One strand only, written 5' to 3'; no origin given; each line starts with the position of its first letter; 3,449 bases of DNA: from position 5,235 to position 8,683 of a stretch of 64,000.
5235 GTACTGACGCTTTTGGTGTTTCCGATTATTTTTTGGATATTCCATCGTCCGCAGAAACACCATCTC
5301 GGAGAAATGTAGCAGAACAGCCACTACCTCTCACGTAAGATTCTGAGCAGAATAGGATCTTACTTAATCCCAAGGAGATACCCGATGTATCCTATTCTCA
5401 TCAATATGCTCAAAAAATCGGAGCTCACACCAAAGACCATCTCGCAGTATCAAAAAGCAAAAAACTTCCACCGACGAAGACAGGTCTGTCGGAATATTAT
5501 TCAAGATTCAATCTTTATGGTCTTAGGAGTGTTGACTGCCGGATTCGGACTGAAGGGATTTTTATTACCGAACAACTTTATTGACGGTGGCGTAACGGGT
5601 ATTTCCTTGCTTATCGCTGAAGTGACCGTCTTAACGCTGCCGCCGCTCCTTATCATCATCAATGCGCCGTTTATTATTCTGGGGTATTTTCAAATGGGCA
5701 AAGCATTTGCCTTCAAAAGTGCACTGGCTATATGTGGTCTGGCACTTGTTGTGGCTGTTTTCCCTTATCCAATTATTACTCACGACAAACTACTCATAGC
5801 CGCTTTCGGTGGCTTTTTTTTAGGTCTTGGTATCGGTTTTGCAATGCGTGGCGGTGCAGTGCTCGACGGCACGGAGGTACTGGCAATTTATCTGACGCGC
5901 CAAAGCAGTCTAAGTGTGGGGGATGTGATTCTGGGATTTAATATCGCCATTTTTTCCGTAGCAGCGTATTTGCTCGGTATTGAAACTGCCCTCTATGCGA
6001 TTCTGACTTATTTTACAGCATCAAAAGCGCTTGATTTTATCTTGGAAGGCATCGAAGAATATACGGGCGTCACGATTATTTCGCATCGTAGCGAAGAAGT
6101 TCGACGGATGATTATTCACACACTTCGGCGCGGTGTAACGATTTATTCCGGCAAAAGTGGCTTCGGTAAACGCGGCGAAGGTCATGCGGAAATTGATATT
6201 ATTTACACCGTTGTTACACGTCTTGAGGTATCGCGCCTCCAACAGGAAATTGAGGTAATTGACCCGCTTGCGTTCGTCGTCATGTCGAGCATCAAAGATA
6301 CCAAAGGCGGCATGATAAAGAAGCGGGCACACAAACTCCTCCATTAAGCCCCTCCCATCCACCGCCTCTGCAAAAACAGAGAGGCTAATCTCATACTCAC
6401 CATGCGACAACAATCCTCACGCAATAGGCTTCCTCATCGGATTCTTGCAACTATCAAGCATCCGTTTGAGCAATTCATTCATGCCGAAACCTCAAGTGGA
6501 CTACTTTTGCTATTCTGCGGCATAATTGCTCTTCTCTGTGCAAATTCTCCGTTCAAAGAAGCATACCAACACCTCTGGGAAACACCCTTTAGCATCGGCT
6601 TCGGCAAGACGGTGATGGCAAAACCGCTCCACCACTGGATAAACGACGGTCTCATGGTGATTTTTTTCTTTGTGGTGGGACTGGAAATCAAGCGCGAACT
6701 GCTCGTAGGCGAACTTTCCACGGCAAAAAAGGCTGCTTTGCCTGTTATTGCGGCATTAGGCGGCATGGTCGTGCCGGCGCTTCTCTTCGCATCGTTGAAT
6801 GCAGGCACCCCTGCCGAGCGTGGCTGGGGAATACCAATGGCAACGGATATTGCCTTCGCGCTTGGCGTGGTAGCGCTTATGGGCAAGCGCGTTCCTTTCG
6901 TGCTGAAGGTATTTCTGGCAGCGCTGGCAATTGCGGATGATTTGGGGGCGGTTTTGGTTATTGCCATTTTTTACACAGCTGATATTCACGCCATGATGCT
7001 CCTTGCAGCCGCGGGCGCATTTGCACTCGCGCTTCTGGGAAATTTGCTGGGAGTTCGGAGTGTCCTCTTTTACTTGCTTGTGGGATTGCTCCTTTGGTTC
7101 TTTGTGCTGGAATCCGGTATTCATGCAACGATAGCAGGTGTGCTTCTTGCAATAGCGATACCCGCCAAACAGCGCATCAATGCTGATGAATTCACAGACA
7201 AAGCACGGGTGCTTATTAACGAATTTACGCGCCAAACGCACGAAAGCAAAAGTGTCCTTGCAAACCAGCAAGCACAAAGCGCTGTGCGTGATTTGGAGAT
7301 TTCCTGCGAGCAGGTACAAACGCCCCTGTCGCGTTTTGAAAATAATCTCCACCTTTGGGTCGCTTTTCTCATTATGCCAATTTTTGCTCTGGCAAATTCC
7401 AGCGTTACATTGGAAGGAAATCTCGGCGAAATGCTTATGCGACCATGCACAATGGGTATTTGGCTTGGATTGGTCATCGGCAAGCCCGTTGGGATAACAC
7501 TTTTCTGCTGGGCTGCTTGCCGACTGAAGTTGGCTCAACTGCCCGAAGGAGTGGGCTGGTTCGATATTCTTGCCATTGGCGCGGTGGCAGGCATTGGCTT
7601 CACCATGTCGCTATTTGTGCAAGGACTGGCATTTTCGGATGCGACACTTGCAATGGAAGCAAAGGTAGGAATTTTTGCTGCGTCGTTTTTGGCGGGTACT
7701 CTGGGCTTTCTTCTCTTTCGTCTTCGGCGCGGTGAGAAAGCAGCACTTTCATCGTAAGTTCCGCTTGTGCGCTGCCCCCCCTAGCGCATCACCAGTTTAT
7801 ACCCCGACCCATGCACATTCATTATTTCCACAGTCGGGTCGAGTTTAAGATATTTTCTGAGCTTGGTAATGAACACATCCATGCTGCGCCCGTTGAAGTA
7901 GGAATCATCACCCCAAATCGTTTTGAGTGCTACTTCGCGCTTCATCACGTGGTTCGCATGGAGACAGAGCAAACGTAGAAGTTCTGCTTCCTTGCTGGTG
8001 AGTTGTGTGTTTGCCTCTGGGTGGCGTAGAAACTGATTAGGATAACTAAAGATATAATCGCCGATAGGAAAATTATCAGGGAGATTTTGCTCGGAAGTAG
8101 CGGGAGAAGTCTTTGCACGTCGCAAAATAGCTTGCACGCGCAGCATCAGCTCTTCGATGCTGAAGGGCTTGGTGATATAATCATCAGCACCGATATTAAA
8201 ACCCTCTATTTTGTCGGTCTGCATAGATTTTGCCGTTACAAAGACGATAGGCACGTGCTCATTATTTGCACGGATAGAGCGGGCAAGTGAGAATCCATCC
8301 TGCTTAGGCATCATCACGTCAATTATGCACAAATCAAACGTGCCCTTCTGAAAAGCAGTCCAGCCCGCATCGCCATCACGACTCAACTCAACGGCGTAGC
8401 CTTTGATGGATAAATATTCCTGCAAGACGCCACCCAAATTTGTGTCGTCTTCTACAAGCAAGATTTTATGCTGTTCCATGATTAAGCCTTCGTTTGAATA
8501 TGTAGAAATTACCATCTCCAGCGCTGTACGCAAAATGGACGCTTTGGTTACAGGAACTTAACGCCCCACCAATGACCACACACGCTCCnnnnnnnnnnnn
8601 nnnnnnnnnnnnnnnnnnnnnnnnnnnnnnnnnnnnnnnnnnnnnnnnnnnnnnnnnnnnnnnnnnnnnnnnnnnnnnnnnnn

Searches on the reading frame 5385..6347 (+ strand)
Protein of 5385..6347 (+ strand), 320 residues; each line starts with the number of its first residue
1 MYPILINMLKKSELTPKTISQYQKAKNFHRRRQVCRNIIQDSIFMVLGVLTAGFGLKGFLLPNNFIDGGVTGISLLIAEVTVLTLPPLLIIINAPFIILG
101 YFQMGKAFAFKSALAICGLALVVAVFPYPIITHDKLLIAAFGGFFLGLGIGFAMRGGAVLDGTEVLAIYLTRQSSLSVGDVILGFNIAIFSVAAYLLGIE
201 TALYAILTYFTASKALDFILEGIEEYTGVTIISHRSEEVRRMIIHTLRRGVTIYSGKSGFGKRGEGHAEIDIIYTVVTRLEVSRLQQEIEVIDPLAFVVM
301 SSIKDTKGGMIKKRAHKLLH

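Call 26: search_protein_families(library=pfam, proteins=[window:5385-6347:+], max_evalue=0.01)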
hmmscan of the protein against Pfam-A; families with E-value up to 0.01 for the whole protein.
window:5385-6347:+ (320 aa): 2 families
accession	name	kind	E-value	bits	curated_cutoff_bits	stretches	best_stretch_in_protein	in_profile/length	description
PF02588.21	YitT_membrane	-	6.1e-56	189.5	24.3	1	43-243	3-204/205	Uncharacterised 5xTM membrane BCR, YitT family COG1284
PF10035.14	DUF2179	-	1.6e-13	50.7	22.8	1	249-308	1-55/55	Uncharacterized protein conserved in bacteria (DUF2179)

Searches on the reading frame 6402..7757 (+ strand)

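Call 26: search_protein_families(library=pfam, proteins=[window:6402-7757:+], max_evalue=0.01)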
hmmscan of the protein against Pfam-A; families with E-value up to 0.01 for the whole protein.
window:6402-7757:+ (451 aa): 1 family
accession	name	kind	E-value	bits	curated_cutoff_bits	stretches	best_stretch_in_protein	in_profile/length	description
PF06965.17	Na_H_antiport_1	-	1.8e-150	501.4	23.5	1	24-438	2-373/374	Na+/H+ antiporter 1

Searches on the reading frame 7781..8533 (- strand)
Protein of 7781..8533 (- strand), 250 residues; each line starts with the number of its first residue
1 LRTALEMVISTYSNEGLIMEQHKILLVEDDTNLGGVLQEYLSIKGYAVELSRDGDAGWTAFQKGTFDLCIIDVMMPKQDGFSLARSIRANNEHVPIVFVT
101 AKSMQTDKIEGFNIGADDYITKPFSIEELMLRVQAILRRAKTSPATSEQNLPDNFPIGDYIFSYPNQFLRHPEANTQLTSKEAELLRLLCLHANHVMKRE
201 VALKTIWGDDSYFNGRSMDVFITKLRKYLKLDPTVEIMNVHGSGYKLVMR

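Call 3: search_protein_families(library=pfam, proteins=[window:7781-8533:-], max_evalue=0.01)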
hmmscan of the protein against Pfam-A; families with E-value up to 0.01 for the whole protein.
window:7781-8533:- (250 aa): 3 families
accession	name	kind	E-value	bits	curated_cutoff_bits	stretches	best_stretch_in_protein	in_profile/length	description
PF00072.30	Response_reg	-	9.3e-29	100.3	30.2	1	24-133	1-110/111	Response regulator receiver domain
PF00486.34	Trans_reg_C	-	6.7e-17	61.8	26.2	1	176-247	4-77/77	Transcriptional regulatory protein, C terminal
PF23198.2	PDE8A_N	-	0.00012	22.5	29.6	1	43-107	32-99/147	PDE8A-like, N-terminal domain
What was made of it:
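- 7781..8533 (-): Cognate OmpR-family response regulator, RprY-like. Response_reg plus Trans_reg_C (call 3).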

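Call 4: search_protein_families(library=ncbifam, proteins=[window:7781-8533:-], max_evalue=0.01)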
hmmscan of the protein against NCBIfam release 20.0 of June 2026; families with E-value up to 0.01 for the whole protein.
window:7781-8533:- (250 aa): 99 families (the best 25 are shown)
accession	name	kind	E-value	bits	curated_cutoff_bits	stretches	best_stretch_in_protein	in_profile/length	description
NF051850.1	RespRegRprY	equivalog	1.8e-94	315.5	370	1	20-249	3-228/234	response regulator transcription factor RprY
NF053854.1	RespRegPhoBBctds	equivalog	2.3e-54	184.2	270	1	24-247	1-224/225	two-component system response regulator PhoB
NF007005.1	PRK09468.1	equivalog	9.3e-48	162.7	331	1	20-248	2-232/237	osmolarity response regulator transcription factor OmpR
TIGR02154.1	PhoB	equivalog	2.9e-47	160.8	296.2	1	21-247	2-225/226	phosphate regulon transcriptional regulator PhoB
NF040534.1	resp_reg_YycF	equivalog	1e-45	155.8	340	1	23-245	2-225/231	response regulator YycF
NF045944.1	ResRegRpaBCyano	equivalog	1.5e-45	155.4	330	1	25-246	1-226/229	response regulator transcription factor RpaB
NF041733.1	resp_reg_CseB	equivalog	5.1e-43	147.1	350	1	23-248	2-227/228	two-component system response regulator CseB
NF008034.0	PRK10766.1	equivalog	1.8e-42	145.4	275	1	21-247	2-226/231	two-component system response regulator TorR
NF040689.1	MtrAB_MtrA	equivalog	2e-42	145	300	1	24-246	1-217/219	MtrAB system response regulator MtrA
NF033120.0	vanR_FM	exception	4.1e-41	141.1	460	1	19-246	1-228/231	vancomycin resistance response regulator transcription factor, VanR-F/VanR-M family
NF041734.1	resp_reg_RppA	equivalog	3.9e-40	137.6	250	1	23-247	2-227/229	two-component system response regulator RppA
NF007982.1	PRK10710.1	equivalog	4.2e-40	137.8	380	1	20-246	6-226/235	envelope stress response regulator BaeR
NF041209.1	resp_regPieR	equivalog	6.8e-40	137.1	450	1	23-247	2-227/231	two component system response regulator PieR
NF008296.0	PRK11083.1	equivalog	4.2e-39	134.3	273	1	19-247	1-225/228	two-component system response regulator CreB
NF033117.2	vanR_ACDEGLN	exception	5.5e-39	134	350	1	24-247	1-225/226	VanR-ABDEGLN family response regulator transcription factor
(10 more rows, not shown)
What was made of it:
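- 7781..8533 (-): Best NCBIfam hit is RprY at 315.5 bits (cutoff 370); the next best reaches 184 (call 4).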
